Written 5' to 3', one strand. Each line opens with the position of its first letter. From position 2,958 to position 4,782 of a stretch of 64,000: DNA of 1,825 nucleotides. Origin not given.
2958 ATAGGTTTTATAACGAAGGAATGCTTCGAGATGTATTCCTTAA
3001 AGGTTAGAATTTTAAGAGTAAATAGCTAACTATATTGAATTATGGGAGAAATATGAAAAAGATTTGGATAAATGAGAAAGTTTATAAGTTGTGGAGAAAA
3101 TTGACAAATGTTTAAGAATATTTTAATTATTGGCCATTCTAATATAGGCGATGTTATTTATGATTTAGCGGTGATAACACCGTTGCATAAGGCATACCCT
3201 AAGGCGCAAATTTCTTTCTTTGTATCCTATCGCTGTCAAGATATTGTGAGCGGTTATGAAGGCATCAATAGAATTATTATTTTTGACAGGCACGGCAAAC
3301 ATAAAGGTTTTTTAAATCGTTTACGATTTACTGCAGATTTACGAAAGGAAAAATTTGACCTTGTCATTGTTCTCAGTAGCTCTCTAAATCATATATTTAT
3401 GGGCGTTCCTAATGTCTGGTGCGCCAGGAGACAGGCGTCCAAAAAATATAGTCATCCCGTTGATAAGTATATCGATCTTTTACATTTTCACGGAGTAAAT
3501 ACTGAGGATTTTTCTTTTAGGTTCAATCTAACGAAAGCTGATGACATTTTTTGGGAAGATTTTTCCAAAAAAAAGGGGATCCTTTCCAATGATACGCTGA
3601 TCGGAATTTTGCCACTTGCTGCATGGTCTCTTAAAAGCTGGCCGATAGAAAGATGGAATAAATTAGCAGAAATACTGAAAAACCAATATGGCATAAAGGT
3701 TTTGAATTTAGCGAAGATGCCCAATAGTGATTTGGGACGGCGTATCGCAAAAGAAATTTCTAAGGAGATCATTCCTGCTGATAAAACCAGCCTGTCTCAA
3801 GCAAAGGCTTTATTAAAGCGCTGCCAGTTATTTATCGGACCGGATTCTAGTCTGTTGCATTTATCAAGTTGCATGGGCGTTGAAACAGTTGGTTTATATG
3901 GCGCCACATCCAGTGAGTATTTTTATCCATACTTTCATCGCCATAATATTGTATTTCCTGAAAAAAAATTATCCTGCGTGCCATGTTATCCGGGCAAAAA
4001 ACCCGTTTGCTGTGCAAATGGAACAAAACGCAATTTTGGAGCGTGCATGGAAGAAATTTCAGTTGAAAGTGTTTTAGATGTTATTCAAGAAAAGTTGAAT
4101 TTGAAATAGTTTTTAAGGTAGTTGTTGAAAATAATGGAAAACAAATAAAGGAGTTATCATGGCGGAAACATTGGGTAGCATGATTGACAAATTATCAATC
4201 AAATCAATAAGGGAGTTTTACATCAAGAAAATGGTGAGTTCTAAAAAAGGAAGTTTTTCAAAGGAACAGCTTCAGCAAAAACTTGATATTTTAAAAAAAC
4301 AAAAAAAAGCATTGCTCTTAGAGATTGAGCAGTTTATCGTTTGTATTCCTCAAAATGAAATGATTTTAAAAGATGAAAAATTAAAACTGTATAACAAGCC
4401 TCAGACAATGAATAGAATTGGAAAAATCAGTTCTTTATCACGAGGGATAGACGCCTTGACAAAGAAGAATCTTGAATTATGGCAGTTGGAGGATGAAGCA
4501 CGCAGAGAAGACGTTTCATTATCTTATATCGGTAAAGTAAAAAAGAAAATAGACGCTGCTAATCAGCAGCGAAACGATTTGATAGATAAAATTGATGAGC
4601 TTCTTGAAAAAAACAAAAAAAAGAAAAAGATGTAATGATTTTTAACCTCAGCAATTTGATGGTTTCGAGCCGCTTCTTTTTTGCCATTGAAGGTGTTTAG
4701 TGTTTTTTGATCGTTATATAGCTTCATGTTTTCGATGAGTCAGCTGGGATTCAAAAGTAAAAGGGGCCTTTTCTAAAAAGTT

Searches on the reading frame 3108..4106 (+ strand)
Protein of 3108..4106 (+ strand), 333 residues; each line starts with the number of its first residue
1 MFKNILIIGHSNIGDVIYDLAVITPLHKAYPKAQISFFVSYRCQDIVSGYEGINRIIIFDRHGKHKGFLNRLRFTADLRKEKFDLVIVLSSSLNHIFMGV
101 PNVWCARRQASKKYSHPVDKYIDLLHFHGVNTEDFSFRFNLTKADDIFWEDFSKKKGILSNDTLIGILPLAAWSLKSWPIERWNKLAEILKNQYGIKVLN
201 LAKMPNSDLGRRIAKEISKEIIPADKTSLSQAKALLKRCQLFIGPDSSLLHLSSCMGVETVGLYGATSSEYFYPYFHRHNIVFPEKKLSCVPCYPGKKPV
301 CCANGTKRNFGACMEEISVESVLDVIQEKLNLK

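Call 7: search_protein_families(library=pfam, proteins=[window:3108-4106:+], max_evalue=1)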
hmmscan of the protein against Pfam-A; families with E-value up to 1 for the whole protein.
window:3108-4106:+ (333 aa): 1 family
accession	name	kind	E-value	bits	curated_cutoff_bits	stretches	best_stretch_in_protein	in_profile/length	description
PF01075.23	Glyco_transf_9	-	1.5e-27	97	22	1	107-290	53-233/247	Glycosyltransferase family 9 (heptosyltransferase)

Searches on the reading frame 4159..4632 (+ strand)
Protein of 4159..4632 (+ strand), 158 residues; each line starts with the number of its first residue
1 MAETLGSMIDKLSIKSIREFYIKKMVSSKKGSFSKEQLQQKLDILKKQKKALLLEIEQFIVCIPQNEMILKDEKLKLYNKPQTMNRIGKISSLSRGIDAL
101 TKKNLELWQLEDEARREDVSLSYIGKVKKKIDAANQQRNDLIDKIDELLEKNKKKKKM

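Call 7: search_protein_families(library=pfam, proteins=[window:4159-4632:+], max_evalue=1)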
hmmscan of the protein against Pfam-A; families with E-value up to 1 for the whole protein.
window:4159-4632:+ (158 aa): 3 families
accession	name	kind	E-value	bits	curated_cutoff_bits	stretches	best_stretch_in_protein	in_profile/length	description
PF14063.11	DUF4254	-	4.9e-22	78.8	27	2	100-154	7-61/144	Protein of unknown function (DUF4254)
PF05639.16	Pup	-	0.065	14.6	27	1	126-152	29-55/69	Pup-like protein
PF16331.10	TolA_bind_tri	-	0.35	11.4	30.1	0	36-59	42-65/76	TolA binding protein trimerisation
